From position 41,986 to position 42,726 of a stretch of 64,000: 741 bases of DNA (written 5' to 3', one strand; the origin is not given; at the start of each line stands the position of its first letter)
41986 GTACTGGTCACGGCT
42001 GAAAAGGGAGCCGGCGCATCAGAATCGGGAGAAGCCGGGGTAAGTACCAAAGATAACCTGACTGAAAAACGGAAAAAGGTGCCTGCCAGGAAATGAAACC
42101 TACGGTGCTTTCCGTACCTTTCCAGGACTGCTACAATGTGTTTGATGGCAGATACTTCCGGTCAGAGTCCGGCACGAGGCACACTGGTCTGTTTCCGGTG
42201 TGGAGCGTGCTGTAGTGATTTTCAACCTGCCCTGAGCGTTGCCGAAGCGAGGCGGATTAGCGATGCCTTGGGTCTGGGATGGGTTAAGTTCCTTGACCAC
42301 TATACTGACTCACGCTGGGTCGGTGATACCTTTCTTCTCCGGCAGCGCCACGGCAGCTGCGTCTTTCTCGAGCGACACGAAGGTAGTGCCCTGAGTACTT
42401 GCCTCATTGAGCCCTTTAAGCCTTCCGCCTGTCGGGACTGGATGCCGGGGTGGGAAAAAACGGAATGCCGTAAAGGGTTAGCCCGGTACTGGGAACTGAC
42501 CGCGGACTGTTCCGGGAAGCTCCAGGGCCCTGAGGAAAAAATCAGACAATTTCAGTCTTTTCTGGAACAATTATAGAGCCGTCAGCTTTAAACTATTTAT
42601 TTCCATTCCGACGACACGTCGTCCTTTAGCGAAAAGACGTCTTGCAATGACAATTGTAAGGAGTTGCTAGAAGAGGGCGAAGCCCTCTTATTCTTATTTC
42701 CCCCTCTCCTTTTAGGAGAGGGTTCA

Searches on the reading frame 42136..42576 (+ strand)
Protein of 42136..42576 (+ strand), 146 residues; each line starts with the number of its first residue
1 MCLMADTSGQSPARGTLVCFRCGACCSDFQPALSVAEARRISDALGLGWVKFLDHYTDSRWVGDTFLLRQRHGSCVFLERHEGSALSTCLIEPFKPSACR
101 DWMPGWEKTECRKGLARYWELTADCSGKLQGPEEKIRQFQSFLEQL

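Call 74: search_protein_families(library=pfam, proteins=[window:42136-42576:+], max_evalue=0.00001)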
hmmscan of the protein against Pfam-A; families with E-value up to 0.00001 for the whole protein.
window:42136-42576:+ (146 aa): 1 family
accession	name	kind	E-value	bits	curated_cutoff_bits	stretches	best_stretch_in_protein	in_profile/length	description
PF03692.20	CxxCxxCC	-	3.2e-06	28.2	23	1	19-100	2-67/85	Putative zinc- or iron-chelating domain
